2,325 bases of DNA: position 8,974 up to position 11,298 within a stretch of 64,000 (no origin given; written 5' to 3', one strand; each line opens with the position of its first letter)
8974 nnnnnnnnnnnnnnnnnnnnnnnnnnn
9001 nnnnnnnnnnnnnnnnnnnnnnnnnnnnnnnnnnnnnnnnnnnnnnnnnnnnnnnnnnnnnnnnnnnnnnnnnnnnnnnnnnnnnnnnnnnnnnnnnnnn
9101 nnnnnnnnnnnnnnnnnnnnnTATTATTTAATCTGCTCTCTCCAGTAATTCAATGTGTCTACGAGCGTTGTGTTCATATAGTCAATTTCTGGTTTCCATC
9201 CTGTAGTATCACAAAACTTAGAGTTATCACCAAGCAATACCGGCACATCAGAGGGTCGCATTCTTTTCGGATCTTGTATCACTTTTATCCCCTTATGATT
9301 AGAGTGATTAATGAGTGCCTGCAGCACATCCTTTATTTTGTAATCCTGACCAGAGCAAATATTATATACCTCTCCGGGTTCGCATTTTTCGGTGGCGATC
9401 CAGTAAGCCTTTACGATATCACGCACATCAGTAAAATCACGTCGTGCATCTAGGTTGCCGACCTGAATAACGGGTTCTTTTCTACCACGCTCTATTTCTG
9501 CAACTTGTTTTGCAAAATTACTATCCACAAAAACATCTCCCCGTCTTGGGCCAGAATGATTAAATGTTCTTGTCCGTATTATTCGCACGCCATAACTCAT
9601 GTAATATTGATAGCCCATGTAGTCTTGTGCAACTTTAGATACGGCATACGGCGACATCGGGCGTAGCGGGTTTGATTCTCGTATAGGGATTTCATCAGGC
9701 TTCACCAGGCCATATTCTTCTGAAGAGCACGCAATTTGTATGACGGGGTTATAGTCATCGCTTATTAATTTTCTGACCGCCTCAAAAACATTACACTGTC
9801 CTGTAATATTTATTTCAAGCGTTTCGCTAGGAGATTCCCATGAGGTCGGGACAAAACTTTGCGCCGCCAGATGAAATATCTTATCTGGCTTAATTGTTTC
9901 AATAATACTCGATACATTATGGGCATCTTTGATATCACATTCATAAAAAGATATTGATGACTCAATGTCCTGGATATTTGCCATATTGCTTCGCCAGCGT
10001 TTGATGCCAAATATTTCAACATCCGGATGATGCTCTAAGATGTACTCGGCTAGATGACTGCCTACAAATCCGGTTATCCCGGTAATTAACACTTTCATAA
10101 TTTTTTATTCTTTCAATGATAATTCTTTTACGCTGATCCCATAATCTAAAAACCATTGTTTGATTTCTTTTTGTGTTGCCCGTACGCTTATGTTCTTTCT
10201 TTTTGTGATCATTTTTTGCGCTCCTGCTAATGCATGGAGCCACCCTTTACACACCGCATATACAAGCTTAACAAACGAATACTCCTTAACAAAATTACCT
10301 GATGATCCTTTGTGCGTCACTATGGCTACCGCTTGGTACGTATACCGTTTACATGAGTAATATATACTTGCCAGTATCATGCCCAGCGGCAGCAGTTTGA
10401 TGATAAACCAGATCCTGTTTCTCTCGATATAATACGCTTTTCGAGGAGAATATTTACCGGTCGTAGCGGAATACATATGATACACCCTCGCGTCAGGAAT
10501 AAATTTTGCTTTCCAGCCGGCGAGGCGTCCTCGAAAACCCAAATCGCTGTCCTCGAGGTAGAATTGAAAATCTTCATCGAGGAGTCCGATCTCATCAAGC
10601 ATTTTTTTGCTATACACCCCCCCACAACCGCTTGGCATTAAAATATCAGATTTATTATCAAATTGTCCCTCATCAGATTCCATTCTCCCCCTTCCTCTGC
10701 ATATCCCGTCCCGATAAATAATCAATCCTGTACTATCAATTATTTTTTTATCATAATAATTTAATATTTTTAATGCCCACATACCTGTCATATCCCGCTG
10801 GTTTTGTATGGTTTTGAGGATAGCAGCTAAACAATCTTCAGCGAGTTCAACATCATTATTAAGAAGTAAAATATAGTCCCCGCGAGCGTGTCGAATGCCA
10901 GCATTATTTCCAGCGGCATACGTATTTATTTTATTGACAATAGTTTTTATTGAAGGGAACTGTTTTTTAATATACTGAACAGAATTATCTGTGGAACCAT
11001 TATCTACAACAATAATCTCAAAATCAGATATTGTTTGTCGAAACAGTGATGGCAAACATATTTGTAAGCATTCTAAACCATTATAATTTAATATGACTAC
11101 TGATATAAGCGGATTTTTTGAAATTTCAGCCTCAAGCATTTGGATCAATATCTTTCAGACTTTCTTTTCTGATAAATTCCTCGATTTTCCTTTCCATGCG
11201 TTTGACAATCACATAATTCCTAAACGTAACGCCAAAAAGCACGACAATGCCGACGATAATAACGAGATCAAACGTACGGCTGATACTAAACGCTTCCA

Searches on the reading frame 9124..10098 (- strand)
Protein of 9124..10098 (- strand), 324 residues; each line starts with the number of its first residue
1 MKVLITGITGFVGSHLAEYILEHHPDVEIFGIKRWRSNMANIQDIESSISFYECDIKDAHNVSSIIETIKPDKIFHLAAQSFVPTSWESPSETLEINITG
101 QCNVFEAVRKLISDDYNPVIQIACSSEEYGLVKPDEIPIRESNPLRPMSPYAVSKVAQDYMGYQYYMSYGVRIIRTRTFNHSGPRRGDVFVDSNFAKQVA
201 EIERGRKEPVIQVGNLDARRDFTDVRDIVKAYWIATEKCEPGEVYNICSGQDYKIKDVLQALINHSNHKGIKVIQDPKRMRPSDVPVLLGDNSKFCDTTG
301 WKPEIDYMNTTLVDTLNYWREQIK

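Call 71: search_protein_families(library=pfam, proteins=[window:9124-10098:-], max_evalue=0.00001)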
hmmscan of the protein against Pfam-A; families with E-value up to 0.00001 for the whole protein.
window:9124-10098:- (324 aa): 5 families
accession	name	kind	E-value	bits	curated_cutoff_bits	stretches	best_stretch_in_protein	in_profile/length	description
PF16363.11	GDP_Man_Dehyd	-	2.8e-81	274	27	1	4-306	1-324/332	GDP-mannose 4,6 dehydratase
PF01370.27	Epimerase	-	8.6e-56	189.5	20.9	1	3-248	1-240/240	NAD dependent epimerase/dehydratase family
PF02719.21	Polysacc_synt_2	-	9.2e-15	55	20.2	1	3-110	1-117/293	Polysaccharide biosynthesis protein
PF01073.25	3Beta_HSD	-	1.2e-08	34.7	22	1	4-110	1-105/280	3-beta hydroxysteroid dehydrogenase/isomerase family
PF04321.23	RmlD_sub_bind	-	1.4e-08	34.7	27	1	1-111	1-92/287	RmlD substrate binding domain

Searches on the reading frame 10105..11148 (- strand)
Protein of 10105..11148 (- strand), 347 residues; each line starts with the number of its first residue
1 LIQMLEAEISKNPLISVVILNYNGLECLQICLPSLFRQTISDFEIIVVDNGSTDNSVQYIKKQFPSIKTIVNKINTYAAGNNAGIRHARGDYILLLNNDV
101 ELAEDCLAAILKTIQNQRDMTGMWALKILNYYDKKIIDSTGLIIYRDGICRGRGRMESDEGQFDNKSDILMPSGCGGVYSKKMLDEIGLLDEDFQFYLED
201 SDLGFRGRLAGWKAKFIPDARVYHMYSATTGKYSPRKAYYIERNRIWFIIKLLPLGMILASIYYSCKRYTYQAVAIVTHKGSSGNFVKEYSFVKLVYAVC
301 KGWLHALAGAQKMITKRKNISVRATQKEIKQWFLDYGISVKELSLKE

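Call 71: search_protein_families(library=pfam, proteins=[window:10105-11148:-], max_evalue=0.00001)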
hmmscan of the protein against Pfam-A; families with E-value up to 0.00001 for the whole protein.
window:10105-11148:- (347 aa): 4 families
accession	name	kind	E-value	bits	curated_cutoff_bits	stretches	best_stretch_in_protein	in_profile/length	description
PF00535.33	Glycos_transf_2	-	1.8e-27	96.8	23.3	1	16-187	1-167/168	Glycosyl transferase family 2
PF13641.12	Glyco_tranf_2_3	-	9.4e-14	52.4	27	1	15-232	3-219/230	Glycosyltransferase like family 2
PF10111.15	Glyco_tranf_2_2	-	2.5e-10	40.7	27.3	1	41-204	28-196/276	Glycosyltransferase like family 2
PF13632.12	Glyco_trans_2_3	-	8.7e-06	26.1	27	0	92-249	1-142/198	Glycosyl transferase family group 2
